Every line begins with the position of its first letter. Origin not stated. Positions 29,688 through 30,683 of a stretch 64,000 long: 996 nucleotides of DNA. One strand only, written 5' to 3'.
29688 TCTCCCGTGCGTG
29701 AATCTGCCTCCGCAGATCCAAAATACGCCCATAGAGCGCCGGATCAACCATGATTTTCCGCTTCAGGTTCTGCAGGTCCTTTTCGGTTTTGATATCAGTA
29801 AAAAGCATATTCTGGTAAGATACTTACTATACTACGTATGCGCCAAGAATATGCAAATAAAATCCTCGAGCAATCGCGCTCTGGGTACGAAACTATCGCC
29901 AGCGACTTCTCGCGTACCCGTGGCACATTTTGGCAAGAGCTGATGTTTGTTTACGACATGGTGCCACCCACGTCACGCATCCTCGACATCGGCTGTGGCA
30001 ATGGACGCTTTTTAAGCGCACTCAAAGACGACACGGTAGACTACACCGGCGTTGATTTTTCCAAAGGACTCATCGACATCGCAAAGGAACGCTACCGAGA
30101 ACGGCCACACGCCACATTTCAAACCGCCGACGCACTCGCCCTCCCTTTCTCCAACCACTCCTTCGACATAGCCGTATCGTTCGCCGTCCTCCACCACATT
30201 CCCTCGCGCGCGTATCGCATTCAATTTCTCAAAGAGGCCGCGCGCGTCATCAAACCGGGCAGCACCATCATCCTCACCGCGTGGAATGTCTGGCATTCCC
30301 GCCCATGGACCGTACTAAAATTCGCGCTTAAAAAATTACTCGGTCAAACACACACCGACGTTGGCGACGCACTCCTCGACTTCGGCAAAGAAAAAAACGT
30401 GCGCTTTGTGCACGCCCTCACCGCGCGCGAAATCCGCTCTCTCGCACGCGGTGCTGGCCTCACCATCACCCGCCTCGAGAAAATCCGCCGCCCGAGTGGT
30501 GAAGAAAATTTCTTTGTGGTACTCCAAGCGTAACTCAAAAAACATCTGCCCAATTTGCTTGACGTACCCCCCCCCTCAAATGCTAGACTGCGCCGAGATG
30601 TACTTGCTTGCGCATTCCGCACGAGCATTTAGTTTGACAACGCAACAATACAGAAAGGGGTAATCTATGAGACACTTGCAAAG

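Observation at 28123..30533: Bacterial Elp3 (radical SAM + GNAT) homolog divergently paired with a SAM methyltransferase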

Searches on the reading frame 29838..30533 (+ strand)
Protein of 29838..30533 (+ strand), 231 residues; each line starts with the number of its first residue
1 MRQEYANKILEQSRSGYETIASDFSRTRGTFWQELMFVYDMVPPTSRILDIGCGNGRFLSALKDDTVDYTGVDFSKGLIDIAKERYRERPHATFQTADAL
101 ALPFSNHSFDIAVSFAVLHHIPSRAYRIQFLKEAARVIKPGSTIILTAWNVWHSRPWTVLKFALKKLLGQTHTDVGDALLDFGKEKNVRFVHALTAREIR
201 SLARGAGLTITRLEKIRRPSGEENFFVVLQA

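Call 3: search_protein_families(library=pfam, proteins=[window:29838-30533:+], max_evalue=0.01)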
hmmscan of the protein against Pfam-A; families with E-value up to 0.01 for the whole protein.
window:29838-30533:+ (231 aa): 12 families
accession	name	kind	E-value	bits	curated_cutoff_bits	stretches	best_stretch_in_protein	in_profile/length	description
PF08241.18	Methyltransf_11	-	7.2e-25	87.9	21.2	1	49-145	1-94/95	Methyltransferase domain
PF13649.12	Methyltransf_25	-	1.6e-23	83.7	27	1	48-141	1-96/97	Methyltransferase domain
PF08242.18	Methyltransf_12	-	4.9e-19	69.3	30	1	49-142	1-96/98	Methyltransferase domain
PF13489.12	Methyltransf_23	-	2.3e-18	66.9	27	1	43-211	21-162/164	Methyltransferase domain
PF13847.12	Methyltransf_31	-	2e-17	63.7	27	1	46-150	5-113/145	Methyltransferase domain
PF01209.24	Ubie_methyltran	-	5.8e-11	42.6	20.1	1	3-145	6-150/233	ubiE/COQ5 methyltransferase family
PF07021.18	MetW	-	7.2e-08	32.7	21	1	35-139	4-103/193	Methionine biosynthesis protein MetW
PF02353.26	CMAS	-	5.9e-06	26.2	27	1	44-155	62-173/273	Mycolic acid cyclopropane synthetase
PF05175.20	MTS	-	0.00044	20.4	23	1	45-150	32-142/170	Methyltransferase small domain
PF05401.17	NodS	-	0.0039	17.5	24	1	46-146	45-144/201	Nodulation protein S (NodS)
PF03291.22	mRNA_G-N7_MeTrfase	-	0.0053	16.3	26.6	1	47-147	64-181/315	mRNA (guanine-N(7))-methyltransferase domain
PF03141.22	Methyltransf_29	-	0.0064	15.6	23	1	46-152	119-223/506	Putative S-adenosyl-L-methionine-dependent methyltransferase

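Call 4: search_protein_families(library=ncbifam, proteins=[window:29838-30533:+], max_evalue=0.01)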
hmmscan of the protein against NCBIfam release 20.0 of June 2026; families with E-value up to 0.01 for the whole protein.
window:29838-30533:+ (231 aa): 50 families (the best 25 are shown)
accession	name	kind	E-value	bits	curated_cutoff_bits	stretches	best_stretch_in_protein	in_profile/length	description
TIGR01934.1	MenG_MenH_UbiE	subfamily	3.8e-17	62.3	158.35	1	16-146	11-141/223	ubiquinone/menaquinone biosynthesis methyltransferase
NF045667.1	MTase_DVU1556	equivalog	1.5e-16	60.5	155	1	42-213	20-165/213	DVU_1556 family methyltransferase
NF001244.0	PRK00216.1-5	equivalog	1.2e-15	57.5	216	1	16-145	20-152/236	bifunctional demethylmenaquinone methyltransferase/2-methoxy-6-polyprenyl-1,4-benzoquinol methylase UbiE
NF043040.1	corrin_prot_MT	hypoth_equivalog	3.4e-15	56.1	180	1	8-147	6-148/216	corrinoid protein-associated methyltransferase CpaM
NF001243.0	PRK00216.1-4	equivalog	9.4e-14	51.3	235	1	3-145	6-150/237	demethylmenaquinone methyltransferase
NF040539.1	AST_met_ArsM_2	exception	2e-13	50.8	240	1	45-151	57-168/262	putative arsinothricin biosynthesis methyltransferase ArsM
TIGR01983.1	UbiG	equivalog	9.3e-13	48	102.95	1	45-150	50-155/228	bifunctional 2-polyprenyl-6-hydroxyphenol methylase/3-demethylubiquinol 3-O-methyltransferase UbiG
TIGR02072.1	BioC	equivalog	3.2e-12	46.8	184.95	1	45-147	35-133/244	malonyl-ACP O-methyltransferase BioC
TIGR02752.1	MenG_heptapren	equivalog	3.5e-12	46.3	419.85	1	4-145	5-148/231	demethylmenaquinone methyltransferase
NF047649.1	MTase_UXPK_star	exception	5e-12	45.4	460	1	40-147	73-182/283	methyltransferase/UXPK-star double selenoprotein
NF001241.0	PRK00216.1-2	equivalog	6.3e-12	45.6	327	1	22-168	29-170/231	demethylmenaquinone methyltransferase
NF045825.1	FAmtase_mtf2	equivalog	8.6e-11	41.5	400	1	46-205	60-216/248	fatty-acid O-methyltransferase Mtf2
NF041537.1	ArsM_AhpD_UU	exception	1.8e-10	40.1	510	1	42-147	74-181/345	arsenite methyltransferase/AhpD domain selenoprotein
NF045823.1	PthPhpthDimycoMt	equivalog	2.6e-10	39.9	300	1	47-146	69-166/256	phthiotriol/phenolphthiotriol dimycocerosates methyltransferase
NF045649.1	2X_seleno_MduS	exception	3.7e-10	39.3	380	1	46-215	43-200/338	methyltransferase domain-containing selenoprotein MduS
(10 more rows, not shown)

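Call 6: search_solved_structures(query=window:29838-30533:+, max_evalue=0.001, show_alignments=0)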
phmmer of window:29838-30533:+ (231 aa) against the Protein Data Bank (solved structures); distinct sequences matched with E-value up to 0.001: 83 (the best 60 are shown).
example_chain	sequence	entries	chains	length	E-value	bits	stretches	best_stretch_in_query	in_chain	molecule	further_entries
6uak_A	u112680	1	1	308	2.1e-13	53.3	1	43-150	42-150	SAM dependent methyltransferase LahSB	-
3bus_A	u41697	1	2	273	1.1e-12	51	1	33-147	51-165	Methyltransferase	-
6uv6_A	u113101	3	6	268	4.6e-12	48.9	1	45-146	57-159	D-glucose O-methyltransferase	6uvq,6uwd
3sm3_A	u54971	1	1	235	5e-12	48.8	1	38-155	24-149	SAM-dependent methyltransferases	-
9w6x_A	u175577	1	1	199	1.5e-11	47.2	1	33-147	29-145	YtkW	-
5wp5_A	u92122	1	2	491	1e-10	44.5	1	18-149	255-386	Phosphomethylethanolamine N-methyltransferase 2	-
8zc8_A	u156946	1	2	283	1.9e-10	43.6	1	44-148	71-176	MitM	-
21zq_A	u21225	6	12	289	2e-10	43.5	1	44-148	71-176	MitM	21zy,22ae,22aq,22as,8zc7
5gm1_A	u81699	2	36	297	2e-10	43.5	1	46-146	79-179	O-methylransferase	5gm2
1ve3_A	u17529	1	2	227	1.3e-09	40.9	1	26-146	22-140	hypothetical protein PH0226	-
2gs9_A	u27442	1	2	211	1.7e-09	40.4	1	38-160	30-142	Hypothetical protein TT1324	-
4pne_A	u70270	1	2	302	2.9e-09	39.7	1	46-146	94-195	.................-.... protein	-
5wp4_A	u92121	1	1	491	2.9e-09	39.7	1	37-147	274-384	Phosphoethanolamine N-methyltransferase 1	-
8ys9_A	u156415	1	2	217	4e-09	39.3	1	39-146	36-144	Phosphatidylethanolamine N-methyltransferase/phosphatidyl-N-methylethanolamine N-methyltra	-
3mgg_A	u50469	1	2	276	6.3e-09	38.6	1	34-146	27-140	Methyltransferase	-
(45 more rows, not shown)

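Call 20: find_homologous_proteins(query=window:29838-30533:+, max_evalue=1e-10)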
Query window:29838-30533:+ (231 aa): 299 proteins with E <= 1e-10 among 760 candidates; the best 120 are listed.
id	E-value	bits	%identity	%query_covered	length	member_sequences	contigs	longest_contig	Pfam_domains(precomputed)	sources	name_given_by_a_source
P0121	8.1e-151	517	100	100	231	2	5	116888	PF07021.19,PF13847.13,PF13489.13,PF02353.27,PF13649.13,PF01209.25,PF08241.19,PF08242.19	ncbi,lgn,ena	ncbi:MAG: class I SAM-dependent methyltransferase [Patescibacteria group bacterium]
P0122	5.6e-123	426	83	100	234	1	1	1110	PF07021.19,PF13847.13,PF13489.13,PF05175.21,PF13649.13,PF03141.23,PF01209.25,PF08241.19,PF08242.19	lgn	-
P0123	2.6e-113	395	76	100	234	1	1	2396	PF07021.19,PF13847.13,PF13489.13,PF05175.21,PF13649.13,PF01209.25,PF08241.19,PF08242.19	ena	-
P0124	5.8e-109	381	73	100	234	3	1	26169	PF07021.19,PF13847.13,PF13489.13,PF02353.27,PF13649.13,PF01209.25,PF08241.19,PF08242.19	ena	-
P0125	4.0e-108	378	73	100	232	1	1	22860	PF07021.19,PF13847.13,PF13489.13,PF02353.27,PF13649.13,PF01209.25,PF08241.19,PF08242.19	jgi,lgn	-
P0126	8.1e-108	377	72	100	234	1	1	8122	PF07021.19,PF13847.13,PF13489.13,PF02353.27,PF13649.13,PF01209.25,PF08241.19,PF08242.19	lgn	-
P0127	1.8e-107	376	71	100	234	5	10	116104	PF07021.19,PF13847.13,PF13489.13,PF02353.27,PF05175.21,PF13649.13,PF01209.25,PF08241.19,PF08242.19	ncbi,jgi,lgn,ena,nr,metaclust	ncbi:MAG: hypothetical protein A2481_01975 [Candidatus Yonathbacteria bacterium RIFOXYC2_FULL_47_9]|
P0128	9.3e-107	373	72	100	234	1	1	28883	PF07021.19,PF13847.13,PF13489.13,PF02353.27,PF13649.13,PF03141.23,PF01209.25,PF08241.19,PF08242.19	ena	-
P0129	1.7e-105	369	71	100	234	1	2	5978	PF07021.19,PF13847.13,PF13489.13,PF02353.27,PF13649.13,PF01209.25,PF08241.19,PF08242.19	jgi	jgi:alkylated DNA repair protein alkB family protein 8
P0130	2.8e-105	368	71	100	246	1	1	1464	PF07021.19,PF13847.13,PF13489.13,PF02353.27,PF13649.13,PF01209.25,PF08241.19,PF08242.19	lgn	-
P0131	5.2e-105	368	70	100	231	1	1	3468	PF07021.19,PF13847.13,PF13489.13,PF13649.13,PF01209.25,PF08241.19,PF08242.19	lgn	-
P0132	6.2e-105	367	71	100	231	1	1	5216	PF07021.19,PF13847.13,PF13489.13,PF02353.27,PF13649.13,PF01209.25,PF08241.19,PF08242.19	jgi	jgi:ubiquinone/menaquinone biosynthesis C-methylase UbiE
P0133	6.4e-105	367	70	100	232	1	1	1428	PF07021.19,PF13847.13,PF13489.13,PF02353.27,PF13649.13,PF01209.25,PF08241.19,PF08242.19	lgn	-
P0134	5.2e-104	364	71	100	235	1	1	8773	PF07021.19,PF13847.13,PF13489.13,PF13649.13,PF01209.25,PF08241.19,PF08242.19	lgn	-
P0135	4.8e-103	361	69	100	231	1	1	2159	PF07021.19,PF13847.13,PF13489.13,PF13649.13,PF01209.25,PF08241.19,PF08242.19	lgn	-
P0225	1.6e-23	101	34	100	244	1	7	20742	PF13847.13,PF13489.13,PF05175.21,PF13649.13,PF13679.13,PF01209.25,PF08241.19,PF08242.19,PF05401.17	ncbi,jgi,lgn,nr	ncbi:MAG: class I SAM-dependent methyltransferase [Chloroflexi bacterium]|nr:class I SAM-dependent m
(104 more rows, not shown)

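Call 32: find_related_loci(query=A1, collection=metagenome_contigs, flank=4000)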
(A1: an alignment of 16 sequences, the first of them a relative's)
Query A1 (231 aa) in metagenome_contigs; peptide patterns used: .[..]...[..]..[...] (x = any residue, [..] = any of these).
600 stretches matched a pattern (row limit reached: there are more); 440 encode a relative of the query (tblastn E <= 1e-3); the best 80 are kept; 80 distinct loci.
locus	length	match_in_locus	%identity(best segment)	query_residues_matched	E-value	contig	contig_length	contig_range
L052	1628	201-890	63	1-230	2e-108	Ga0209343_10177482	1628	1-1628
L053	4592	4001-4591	68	1-183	7e-88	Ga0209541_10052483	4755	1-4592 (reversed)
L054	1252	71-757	48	1-230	2e-75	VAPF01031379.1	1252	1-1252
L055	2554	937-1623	48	1-230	2e-69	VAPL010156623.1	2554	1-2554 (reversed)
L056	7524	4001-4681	46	1-230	7e-62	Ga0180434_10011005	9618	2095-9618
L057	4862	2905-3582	43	1-228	8e-62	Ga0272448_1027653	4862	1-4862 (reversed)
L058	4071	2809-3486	42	1-228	2e-60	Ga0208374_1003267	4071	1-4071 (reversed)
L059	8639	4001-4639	46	1-210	1e-58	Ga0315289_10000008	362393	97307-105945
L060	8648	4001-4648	42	1-218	3e-58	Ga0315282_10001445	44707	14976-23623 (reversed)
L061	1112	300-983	41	1-230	3e-61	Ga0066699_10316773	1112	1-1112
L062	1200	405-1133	39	1-230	5e-59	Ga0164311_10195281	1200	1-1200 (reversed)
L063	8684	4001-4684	41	1-230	2e-55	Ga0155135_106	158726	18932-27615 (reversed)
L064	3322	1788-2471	43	1-230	3e-55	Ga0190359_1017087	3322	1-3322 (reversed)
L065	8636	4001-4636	42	1-213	2e-54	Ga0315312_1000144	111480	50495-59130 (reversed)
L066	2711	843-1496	39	1-212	2e-53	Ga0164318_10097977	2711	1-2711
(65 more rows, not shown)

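Call 44: predict_structure(alignment_id=A1)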
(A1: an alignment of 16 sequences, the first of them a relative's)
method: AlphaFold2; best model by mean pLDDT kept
length: 231 residues; sequences in the alignment: 16
mean_pLDDT: 93.2   pTM: 0.91
mean pLDDT of the five models: 93.2, 92.8, 91.6, 91.5, 91.3
residues with pLDDT >= 90: 180; 70-90: 50; 50-70: 1; < 50: 0
segments of 3 or more residues with pLDDT < 50: none
pLDDT, mean of each block of 10 residues (from residue 1): 92 88 81 89 94 91 88 96 93 96 98 96 97 98 97 94 94 93 84 97 98 93 95 94
secondary structure, 60 per line:
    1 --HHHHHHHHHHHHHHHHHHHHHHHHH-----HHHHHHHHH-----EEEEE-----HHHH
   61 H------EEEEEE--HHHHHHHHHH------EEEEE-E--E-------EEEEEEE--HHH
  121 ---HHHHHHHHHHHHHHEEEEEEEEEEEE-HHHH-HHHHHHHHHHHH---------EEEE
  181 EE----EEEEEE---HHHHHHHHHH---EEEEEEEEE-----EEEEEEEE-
elements in order: H3-27 H33-41 E47-51 H57-61 E68-73 H76-85 E92-96 E109-115 H124-137 E138-149 H151-154 H156-167 E177-182 E187-192 H196-205 E209-217 E223-230

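Call 46: fold_search(model_id=the predicted structure, library=pdb)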
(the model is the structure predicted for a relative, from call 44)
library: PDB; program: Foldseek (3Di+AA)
matches with E <= 10: 1990; with E <= 0.001: 1581
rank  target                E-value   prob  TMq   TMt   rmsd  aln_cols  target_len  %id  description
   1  3sm3                  2.3e-18  1.00  0.70  0.75   3.6       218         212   25  Crystal Structure of SAM-dependent methyltransferases Q8PUK2_METMA from Methanosarcina mazei. Northeast Structural Genom (released 2011-07-20)
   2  6uv6_A                4.2e-16  1.00  0.67  0.59   5.8       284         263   20  AtmM with bound rebeccamycin analogue (released 2020-11-25)
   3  3bus_B                5.1e-16  1.00  0.62  0.59   6.2       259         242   20  Crystal Structure of RebM (released 2008-03-25)
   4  3d2l_A                7.7e-16  1.00  0.69  0.67   5.9       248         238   18  Crystal structure of SAM-dependent methyltransferase (ZP_00538691.1) from EXIGUOBACTERIUM SP. 255-15 at 1.90 A resolut (released 2008-05-20)
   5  8zc7_A                8.8e-16  1.00  0.62  0.55   5.8       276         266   19  Crystallographic analysis of MitM, which catalyzes the post-mitosane modification in mitomycin biosynthesis (released 2024-11-27)
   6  3l8d                  1.1e-15  1.00  0.63  0.71   3.6       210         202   20  Crystal structure of methyltransferase from Bacillus Thuringiensis (released 2010-01-12)
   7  6uv6_C                1.1e-15  1.00  0.67  0.59   5.1       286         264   20  AtmM with bound rebeccamycin analogue (released 2020-11-25)
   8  6uvq_A                1.7e-15  1.00  0.59  0.53   6.8       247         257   22  Crystal structure of Apo AtmM (released 2020-11-25)
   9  8zc7_B                3.4e-15  1.00  0.59  0.52   4.9       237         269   22  Crystallographic analysis of MitM, which catalyzes the post-mitosane modification in mitomycin biosynthesis (released 2024-11-27)
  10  3mgg_A                5.1e-15  1.00  0.57  0.54   6.2       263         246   18  Crystal Structure of Methyl Transferase from Methanosarcina mazei (released 2010-04-21)
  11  5cm2_Z                5.8e-15  1.00  0.68  0.84   2.6       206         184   20  Structure of Y. lipolytica Trm9-Trm112 complex, a methyltransferase modifying U34 in the anticodon loop of some tRNAs (released 2015-10-21)
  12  3d2l_C                1.0e-14  1.00  0.68  0.65   6.1       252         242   19  Crystal structure of SAM-dependent methyltransferase (ZP_00538691.1) from EXIGUOBACTERIUM SP. 255-15 at 1.90 A resolut (released 2008-05-20)
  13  8ys9_B                2.1e-14  1.00  0.67  0.74   4.8       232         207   22  Crystal structure of Phosphatidylethanolamine N-methyltransferase from R. thermophilum complexed with DMPE and SAH (released 2024-10-16)
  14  6f5z_A                2.2e-14  1.00  0.66  0.67   4.2       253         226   18  Complex between the Haloferax volcanii Trm112 methyltransferase activator and the Hvo_0019 putative methyltransferase (released 2018-07-11)
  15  3bus_A                2.4e-14  1.00  0.59  0.55   6.0       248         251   20  Crystal Structure of RebM (released 2008-03-25)
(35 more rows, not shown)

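Call 54: find_encoding_contigs(protein=P0225, flank=5000, max_places=2)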
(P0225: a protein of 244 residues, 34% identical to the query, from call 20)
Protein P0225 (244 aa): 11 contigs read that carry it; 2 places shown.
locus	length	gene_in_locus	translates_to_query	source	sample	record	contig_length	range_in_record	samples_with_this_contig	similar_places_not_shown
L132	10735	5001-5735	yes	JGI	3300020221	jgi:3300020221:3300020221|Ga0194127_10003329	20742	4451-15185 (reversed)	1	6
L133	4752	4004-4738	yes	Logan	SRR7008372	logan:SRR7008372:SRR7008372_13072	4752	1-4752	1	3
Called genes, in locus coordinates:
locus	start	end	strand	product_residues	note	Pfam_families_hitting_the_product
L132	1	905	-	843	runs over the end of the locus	PF21783:YNCE (faint), PF02239:Cytochrom_D1 (faint), PF08450:SGL (faint), PF10282:Lactonase (faint), PF25174:Beta-prop_THOC3 (faint)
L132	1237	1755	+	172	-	PF24298:DUF7482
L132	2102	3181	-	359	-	PF01738:DLH, PF00326:Peptidase_S9 (faint), PF08840:BAAT_C (weak)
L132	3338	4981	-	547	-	PF04055:Radical_SAM, PF16199:Radical_SAM_C, PF00583:Acetyltransf_1 (faint)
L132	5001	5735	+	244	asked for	PF05401:NodS, PF01209:Ubie_methyltran (weak), PF05175:MTS (weak), PF13489:Methyltransf_23, PF13847:Methyltransf_31, PF08241:Methyltransf_11, PF08242:Methyltransf_12, PF13649:Methyltransf_25, +1 more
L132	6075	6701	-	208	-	-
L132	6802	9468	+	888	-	PF04932:Wzy_C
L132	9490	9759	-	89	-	PF24732:ParE_like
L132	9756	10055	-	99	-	-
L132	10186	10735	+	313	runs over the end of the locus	PF01073:3Beta_HSD, PF01370:Epimerase, PF02719:Polysacc_synt_2 (faint), PF04321:RmlD_sub_bind (weak), PF16363:GDP_Man_Dehyd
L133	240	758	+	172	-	PF24298:DUF7482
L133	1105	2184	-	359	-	PF01738:DLH, PF00326:Peptidase_S9 (faint), PF08840:BAAT_C (weak)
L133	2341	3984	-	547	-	PF04055:Radical_SAM, PF16199:Radical_SAM_C, PF00583:Acetyltransf_1 (faint)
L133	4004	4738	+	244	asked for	PF05401:NodS, PF01209:Ubie_methyltran (weak), PF05175:MTS (weak), PF13489:Methyltransf_23, PF13847:Methyltransf_31, PF08241:Methyltransf_11, PF08242:Methyltransf_12, PF13649:Methyltransf_25, +1 more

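Call 70: search_solved_structures(query=A1, max_evalue=1e-8, show_alignments=0)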
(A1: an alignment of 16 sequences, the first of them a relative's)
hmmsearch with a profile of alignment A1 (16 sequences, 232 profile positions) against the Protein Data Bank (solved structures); distinct sequences matched with E-value up to 1e-8: 66 (the best 60 are shown).
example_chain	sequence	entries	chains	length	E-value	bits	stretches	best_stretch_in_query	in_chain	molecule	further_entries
5cm2_Z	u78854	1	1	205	2.4e-26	95.6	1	25-213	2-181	TRNA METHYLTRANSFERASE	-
3sm3_A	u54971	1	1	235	3.5e-23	85.2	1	38-217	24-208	SAM-dependent methyltransferases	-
1ve3_A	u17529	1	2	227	1.1e-22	83.6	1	37-209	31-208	hypothetical protein PH0226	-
6uak_A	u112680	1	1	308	3.9e-21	78.5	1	27-150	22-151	SAM dependent methyltransferase LahSB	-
3bus_A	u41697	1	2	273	6.6e-21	77.8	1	41-147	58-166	Methyltransferase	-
5wp5_A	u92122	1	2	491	4.2e-19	71.9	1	40-150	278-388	Phosphomethylethanolamine N-methyltransferase 2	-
6uv6_A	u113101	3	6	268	6.8e-19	71.2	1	43-146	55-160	D-glucose O-methyltransferase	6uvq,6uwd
5wp4_A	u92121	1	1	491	1.6e-18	69.9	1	41-147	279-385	Phosphoethanolamine N-methyltransferase 1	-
3l8d_A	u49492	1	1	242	3.8e-18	68.7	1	13-145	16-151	Methyltransferase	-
4iv8_A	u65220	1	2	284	6.1e-18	68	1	41-166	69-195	Phosphoethanolamine N-methyltransferase,putative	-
5gm1_A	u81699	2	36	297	2.1e-17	66.3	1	43-145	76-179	O-methylransferase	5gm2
2avn_A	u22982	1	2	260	4.4e-16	62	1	13-184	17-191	ubiquinone/menaquinone biosynthesis methyltransferase-related protein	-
4mwz_A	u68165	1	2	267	4.7e-16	61.9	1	43-166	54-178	Phosphoethanolamine N-methyltransferase, putative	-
9w6x_A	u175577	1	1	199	5e-16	61.8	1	44-146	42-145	YtkW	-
4iv0_A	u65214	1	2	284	5.6e-16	61.6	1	43-166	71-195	Phosphoethanolamine N-methyltransferase, putative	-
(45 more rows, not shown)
